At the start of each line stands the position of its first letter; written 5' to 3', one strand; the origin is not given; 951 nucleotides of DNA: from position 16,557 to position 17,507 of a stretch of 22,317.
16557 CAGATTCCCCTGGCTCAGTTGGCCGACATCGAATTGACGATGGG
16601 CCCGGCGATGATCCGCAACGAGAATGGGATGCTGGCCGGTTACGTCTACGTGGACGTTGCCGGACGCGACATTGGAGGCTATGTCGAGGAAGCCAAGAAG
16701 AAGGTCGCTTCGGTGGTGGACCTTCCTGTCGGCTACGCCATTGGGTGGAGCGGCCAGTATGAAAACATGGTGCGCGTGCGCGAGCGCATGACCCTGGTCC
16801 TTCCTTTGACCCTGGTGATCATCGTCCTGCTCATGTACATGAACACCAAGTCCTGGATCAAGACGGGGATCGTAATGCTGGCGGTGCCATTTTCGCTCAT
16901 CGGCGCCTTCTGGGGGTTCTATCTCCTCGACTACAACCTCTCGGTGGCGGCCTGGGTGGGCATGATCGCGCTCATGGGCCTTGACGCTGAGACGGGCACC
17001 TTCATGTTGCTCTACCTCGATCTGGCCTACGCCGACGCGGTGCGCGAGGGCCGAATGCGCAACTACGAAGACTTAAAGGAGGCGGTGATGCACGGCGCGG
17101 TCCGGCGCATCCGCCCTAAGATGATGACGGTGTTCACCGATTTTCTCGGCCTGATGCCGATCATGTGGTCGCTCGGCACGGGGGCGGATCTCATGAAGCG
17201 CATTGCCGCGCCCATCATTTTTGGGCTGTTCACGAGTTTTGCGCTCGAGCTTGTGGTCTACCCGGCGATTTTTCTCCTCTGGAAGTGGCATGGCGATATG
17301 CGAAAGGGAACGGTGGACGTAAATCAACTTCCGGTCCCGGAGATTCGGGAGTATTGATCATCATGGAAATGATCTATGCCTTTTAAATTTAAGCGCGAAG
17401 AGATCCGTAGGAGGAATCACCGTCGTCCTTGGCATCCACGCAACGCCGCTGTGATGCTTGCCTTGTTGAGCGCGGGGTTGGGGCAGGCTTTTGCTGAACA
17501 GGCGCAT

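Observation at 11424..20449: Cus-type copper/silver efflux operon with a four-gene accessory tail (beta-barrel, His-rich anchored protein, metal-binding mini-protein, small membrane protein)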

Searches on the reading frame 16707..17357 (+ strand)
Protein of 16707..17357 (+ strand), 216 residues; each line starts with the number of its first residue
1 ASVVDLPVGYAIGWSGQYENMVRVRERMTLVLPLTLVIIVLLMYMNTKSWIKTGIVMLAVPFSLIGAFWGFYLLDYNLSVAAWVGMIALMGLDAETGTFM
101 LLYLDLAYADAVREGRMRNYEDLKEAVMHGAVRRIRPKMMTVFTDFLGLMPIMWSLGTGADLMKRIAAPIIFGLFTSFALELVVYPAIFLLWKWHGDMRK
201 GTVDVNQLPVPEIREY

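Call 90: search_solved_structures(query=window:16707-17357:+, max_evalue=1e-20, show_alignments=1)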
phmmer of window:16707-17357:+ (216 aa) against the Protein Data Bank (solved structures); distinct sequences matched with E-value up to 1e-20: 7.
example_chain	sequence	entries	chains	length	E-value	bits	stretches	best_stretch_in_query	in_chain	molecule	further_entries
3ne5_A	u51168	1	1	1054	1.3e-37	132.8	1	3-194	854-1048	Cation efflux system protein cusA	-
3t51_A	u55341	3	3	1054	1.3e-37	132.8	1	3-194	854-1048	Cation efflux system protein CusA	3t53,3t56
4dnr_A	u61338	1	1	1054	1.3e-37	132.8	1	3-194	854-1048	Cation efflux system protein CusA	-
4dnt_A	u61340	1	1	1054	1.3e-37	132.8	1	3-194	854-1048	Cation efflux system protein CusA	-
4dop_A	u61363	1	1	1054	1.3e-37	132.8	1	3-194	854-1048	Cation efflux system protein CusA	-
3k07_A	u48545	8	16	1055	1.3e-37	132.8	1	3-194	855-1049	Cation efflux system protein cusA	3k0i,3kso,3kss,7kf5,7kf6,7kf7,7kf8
4k0e_A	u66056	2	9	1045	2.1e-24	89.7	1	11-192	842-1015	Heavy metal cation tricomponent efflux pump ZneA(CzcA-like)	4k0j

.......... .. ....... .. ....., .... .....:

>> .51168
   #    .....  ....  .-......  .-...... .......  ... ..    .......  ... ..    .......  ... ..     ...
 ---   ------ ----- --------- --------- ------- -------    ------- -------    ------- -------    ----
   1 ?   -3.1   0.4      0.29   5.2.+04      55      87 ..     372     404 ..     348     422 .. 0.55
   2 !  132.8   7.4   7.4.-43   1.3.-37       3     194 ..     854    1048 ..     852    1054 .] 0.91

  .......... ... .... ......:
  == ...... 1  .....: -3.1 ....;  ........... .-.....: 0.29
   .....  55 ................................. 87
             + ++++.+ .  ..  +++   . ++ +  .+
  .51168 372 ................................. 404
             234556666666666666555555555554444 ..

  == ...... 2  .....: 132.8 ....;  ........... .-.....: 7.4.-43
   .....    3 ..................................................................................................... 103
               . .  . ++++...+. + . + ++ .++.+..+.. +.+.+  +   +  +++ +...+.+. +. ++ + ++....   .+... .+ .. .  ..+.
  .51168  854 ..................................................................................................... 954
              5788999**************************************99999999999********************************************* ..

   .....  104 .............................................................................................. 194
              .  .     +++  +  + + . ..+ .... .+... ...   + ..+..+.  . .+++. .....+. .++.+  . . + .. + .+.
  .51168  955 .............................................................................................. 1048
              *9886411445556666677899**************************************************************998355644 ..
